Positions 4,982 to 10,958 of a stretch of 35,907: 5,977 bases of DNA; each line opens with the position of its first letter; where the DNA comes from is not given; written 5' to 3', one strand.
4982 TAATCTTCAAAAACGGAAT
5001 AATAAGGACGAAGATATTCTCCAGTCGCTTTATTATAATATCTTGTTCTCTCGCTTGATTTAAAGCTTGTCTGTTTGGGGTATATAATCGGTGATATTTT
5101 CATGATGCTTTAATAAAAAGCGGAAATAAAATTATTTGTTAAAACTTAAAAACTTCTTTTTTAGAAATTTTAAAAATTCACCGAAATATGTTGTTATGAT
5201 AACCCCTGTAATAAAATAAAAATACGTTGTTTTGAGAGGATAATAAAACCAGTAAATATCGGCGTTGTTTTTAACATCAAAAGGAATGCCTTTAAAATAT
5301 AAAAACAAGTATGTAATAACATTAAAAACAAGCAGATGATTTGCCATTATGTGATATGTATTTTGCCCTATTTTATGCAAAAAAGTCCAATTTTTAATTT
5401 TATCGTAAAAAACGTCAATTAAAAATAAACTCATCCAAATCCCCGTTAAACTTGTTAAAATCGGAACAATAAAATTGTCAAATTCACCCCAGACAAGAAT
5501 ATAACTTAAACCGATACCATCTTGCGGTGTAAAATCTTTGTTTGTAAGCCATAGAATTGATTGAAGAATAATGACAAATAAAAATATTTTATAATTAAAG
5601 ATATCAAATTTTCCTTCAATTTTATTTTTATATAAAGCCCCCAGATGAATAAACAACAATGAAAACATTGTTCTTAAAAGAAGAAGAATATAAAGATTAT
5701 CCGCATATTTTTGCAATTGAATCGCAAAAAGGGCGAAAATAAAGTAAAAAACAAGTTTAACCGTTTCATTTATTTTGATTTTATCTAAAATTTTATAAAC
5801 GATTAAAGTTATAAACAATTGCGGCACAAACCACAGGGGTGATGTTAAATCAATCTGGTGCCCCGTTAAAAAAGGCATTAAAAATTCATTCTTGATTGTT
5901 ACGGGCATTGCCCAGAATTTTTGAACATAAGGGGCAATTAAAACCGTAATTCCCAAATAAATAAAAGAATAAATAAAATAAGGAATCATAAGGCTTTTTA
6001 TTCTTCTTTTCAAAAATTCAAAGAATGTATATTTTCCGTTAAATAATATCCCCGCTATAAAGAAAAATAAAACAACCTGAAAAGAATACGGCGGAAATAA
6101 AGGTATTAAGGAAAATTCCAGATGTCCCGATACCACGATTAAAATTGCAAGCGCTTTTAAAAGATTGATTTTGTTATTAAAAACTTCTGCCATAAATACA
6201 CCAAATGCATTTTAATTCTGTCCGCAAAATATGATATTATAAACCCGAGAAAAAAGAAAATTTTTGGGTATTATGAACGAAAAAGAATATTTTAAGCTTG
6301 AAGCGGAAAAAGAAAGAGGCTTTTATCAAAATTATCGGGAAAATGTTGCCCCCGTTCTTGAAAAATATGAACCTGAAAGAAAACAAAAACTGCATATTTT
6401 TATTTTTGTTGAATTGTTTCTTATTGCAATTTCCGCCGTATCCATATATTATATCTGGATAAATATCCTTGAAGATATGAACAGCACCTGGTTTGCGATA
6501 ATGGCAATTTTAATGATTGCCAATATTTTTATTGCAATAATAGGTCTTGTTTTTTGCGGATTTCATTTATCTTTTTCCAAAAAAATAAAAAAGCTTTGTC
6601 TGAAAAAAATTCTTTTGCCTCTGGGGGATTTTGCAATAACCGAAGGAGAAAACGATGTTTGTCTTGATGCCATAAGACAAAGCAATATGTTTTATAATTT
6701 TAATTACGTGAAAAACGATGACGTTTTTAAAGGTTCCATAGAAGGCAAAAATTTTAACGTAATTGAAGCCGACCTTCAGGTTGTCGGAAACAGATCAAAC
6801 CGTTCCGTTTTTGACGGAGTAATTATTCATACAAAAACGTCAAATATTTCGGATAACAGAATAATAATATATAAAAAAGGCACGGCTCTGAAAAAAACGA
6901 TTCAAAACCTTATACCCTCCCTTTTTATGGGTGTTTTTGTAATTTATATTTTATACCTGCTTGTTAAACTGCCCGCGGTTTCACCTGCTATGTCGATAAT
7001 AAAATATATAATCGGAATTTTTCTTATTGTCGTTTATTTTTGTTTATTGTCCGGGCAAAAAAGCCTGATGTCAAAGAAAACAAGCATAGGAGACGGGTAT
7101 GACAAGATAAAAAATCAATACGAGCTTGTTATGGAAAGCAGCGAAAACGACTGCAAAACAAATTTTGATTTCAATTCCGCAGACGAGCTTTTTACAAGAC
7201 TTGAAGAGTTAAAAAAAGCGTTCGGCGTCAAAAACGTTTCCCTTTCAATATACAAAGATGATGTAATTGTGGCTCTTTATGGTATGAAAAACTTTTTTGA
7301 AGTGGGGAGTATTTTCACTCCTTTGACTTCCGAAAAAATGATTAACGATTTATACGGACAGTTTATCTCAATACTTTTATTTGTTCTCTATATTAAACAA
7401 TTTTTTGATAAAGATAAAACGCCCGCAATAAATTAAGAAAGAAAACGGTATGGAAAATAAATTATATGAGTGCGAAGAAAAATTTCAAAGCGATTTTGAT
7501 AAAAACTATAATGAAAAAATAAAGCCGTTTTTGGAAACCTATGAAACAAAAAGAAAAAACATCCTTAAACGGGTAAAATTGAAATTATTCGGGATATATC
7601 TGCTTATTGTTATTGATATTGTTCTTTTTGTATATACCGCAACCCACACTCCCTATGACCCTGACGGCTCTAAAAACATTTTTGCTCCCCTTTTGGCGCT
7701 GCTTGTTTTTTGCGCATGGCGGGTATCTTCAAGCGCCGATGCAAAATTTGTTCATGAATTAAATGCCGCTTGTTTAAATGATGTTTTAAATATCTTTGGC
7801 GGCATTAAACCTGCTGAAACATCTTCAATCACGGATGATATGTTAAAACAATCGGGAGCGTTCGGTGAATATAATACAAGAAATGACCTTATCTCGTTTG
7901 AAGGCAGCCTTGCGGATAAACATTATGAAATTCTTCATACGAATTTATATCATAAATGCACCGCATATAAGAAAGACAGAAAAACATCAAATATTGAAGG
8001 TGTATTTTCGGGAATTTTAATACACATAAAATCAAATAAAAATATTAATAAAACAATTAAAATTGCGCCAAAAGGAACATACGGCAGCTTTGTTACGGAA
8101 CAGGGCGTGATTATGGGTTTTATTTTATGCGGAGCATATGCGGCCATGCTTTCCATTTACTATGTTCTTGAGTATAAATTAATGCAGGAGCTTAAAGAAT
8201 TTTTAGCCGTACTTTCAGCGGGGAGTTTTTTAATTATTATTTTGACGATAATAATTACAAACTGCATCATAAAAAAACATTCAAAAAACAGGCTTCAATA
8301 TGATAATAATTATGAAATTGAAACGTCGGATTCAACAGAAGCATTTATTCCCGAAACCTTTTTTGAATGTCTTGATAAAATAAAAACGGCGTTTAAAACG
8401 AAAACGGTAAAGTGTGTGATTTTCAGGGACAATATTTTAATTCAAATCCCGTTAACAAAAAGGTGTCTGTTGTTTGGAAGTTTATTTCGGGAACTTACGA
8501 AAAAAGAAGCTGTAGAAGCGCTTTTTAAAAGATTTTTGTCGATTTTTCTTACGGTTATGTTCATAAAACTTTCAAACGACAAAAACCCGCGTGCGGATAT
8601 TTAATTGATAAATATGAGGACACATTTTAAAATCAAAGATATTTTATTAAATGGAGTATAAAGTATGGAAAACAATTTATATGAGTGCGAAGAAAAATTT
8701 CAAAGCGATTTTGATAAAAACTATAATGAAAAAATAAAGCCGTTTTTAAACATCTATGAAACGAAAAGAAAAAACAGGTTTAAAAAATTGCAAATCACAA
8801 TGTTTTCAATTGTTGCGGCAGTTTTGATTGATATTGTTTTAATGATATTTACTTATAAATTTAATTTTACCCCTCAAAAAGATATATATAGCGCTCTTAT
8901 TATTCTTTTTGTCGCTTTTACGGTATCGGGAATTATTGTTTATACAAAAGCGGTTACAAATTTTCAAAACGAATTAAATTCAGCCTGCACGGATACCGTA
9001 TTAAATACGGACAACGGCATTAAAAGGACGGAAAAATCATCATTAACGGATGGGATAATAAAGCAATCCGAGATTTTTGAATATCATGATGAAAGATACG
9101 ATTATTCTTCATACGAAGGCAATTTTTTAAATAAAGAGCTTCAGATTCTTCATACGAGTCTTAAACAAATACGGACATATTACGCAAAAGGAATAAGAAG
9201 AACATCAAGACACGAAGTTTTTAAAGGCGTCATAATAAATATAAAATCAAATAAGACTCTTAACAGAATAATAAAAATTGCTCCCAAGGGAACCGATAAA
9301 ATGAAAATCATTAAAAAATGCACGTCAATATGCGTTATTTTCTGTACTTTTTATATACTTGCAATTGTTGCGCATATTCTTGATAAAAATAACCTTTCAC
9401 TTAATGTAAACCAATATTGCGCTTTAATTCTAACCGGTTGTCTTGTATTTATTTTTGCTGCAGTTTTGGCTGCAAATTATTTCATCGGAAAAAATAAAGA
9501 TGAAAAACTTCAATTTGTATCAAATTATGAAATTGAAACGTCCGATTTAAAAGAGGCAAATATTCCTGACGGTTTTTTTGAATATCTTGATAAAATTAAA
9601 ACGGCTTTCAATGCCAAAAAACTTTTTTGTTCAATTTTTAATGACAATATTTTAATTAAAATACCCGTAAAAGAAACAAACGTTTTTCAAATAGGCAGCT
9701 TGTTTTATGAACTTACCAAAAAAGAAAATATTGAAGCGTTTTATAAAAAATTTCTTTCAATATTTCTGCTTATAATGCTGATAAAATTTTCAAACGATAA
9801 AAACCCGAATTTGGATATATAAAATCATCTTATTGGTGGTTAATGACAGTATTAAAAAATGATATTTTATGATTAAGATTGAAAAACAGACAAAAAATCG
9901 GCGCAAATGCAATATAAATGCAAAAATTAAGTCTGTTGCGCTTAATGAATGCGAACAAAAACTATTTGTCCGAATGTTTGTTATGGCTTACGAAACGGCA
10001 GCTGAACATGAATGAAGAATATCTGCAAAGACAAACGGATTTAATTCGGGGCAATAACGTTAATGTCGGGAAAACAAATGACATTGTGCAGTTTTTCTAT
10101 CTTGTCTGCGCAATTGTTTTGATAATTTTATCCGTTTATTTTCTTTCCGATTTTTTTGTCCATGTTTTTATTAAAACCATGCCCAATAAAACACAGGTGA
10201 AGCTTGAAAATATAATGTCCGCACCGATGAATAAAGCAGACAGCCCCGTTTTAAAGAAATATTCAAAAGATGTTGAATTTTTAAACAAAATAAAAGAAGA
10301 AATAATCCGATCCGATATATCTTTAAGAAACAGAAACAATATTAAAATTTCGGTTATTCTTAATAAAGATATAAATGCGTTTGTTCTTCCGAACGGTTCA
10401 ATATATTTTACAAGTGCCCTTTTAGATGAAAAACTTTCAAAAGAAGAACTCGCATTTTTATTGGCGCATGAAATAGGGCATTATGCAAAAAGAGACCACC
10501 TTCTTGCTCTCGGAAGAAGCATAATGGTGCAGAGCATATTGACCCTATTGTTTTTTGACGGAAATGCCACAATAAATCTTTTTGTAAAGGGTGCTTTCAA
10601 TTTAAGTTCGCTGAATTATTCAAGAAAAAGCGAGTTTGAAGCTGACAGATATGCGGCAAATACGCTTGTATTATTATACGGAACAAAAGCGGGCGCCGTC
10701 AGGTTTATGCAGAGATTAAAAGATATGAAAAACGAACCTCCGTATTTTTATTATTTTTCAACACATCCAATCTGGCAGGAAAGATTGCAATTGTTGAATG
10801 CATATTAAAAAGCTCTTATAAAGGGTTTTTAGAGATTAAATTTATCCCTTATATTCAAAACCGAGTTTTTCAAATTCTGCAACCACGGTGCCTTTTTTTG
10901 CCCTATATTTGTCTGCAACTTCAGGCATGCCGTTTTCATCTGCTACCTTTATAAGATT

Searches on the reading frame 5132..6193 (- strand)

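Call 15: search_protein_families(library=pfam, proteins=[window:5132-6193:-], max_evalue=0.001)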
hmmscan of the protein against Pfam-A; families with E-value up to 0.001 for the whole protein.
window:5132-6193:- (353 aa): 1 family
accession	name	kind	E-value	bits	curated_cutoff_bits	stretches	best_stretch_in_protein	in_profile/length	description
PF01757.29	Acyl_transf_3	-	3.8e-14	52.9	31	1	7-313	2-301/326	Acyltransferase domain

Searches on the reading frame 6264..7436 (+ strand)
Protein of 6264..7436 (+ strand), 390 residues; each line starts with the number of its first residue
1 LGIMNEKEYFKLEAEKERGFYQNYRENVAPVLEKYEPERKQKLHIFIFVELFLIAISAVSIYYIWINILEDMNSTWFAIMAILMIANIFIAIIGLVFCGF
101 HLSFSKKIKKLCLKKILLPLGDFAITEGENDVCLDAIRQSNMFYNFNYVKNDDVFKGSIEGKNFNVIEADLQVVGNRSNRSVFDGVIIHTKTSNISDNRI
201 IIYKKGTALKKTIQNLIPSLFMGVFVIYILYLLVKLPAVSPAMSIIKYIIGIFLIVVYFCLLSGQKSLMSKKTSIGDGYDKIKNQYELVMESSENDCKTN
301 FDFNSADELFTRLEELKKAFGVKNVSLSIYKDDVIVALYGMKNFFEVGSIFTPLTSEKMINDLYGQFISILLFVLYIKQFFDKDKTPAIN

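Call 15: search_protein_families(library=pfam, proteins=[window:6264-7436:+], max_evalue=0.001)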
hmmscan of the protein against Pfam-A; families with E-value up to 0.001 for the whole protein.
window:6264-7436:+ (390 aa): 2 families
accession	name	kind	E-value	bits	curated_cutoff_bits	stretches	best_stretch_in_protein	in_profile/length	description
PF11335.13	DUF3137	-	5.7e-05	23.4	26.1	1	309-370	71-130/139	Protein of unknown function (DUF3137)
PF20990.2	DUF2207_C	-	6.2e-05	23.3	33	0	207-277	128-197/247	Predicted membrane protein (DUF2207) C-terminal domain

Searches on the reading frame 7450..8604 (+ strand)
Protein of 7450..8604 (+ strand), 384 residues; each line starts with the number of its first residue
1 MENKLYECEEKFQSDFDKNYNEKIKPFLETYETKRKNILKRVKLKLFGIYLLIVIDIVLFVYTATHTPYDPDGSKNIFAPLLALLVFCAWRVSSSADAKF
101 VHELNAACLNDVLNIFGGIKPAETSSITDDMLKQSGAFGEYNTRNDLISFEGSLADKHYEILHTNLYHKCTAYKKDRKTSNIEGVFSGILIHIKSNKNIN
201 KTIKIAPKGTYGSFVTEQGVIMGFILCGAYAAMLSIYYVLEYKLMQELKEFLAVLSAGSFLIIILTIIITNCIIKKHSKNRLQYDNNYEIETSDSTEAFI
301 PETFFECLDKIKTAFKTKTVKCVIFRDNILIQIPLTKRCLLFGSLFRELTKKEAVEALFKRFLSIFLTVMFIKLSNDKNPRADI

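Call 15: search_protein_families(library=pfam, proteins=[window:7450-8604:+], max_evalue=0.001)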
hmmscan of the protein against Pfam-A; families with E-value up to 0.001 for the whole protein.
window:7450-8604:+ (384 aa): 1 family
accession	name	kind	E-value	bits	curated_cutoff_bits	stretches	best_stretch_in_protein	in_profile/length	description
PF11335.13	DUF3137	-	0.00083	19.7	26.1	0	283-366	48-130/139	Protein of unknown function (DUF3137)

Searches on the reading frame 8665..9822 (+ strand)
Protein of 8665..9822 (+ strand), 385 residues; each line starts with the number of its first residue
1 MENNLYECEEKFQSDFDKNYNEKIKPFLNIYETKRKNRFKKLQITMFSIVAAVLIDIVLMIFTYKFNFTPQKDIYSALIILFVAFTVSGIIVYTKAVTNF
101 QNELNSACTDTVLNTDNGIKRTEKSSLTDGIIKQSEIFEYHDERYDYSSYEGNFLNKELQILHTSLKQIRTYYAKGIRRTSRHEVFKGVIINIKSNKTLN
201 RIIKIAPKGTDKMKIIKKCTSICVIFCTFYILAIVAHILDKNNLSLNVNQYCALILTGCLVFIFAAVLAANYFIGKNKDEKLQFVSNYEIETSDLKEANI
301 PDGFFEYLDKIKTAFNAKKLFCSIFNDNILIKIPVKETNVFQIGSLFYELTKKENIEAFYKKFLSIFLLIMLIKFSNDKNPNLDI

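Call 15: search_protein_families(library=pfam, proteins=[window:8665-9822:+], max_evalue=0.001)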
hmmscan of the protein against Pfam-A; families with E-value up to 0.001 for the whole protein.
window:8665-9822:+ (385 aa): 2 families
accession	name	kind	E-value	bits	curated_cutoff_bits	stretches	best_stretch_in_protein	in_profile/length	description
PF11335.13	DUF3137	-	0.00036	20.8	26.1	0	283-368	48-132/139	Protein of unknown function (DUF3137)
PF03169.20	OPT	-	0.00077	18.7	25.8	0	32-106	342-417/623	OPT oligopeptide transporter protein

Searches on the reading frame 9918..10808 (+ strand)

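Call 5: search_protein_families(library=pfam, proteins=[window:9918-10808:+], max_evalue=1)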
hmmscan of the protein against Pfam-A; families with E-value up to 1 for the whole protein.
window:9918-10808:+ (296 aa): 5 families
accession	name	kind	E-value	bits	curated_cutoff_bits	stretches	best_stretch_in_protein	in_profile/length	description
PF01435.24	Peptidase_M48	-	1.9e-25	90.2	20.3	1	128-294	13-183/186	Peptidase family M48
PF05569.17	Peptidase_M56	-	9.5e-05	22.1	31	1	140-198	155-213/296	BlaR1 peptidase M56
PF14584.11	DUF4446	-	0.01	16.3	27.4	1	66-172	1-107/150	Protein of unknown function (DUF4446)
PF06114.19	Peptidase_M78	-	0.053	13.8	22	1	169-193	33-57/123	IrrE N-terminal-like domain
PF10026.15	DUF2268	-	0.062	13.2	23.6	1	138-191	27-78/195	Predicted Zn-dependent protease (DUF2268)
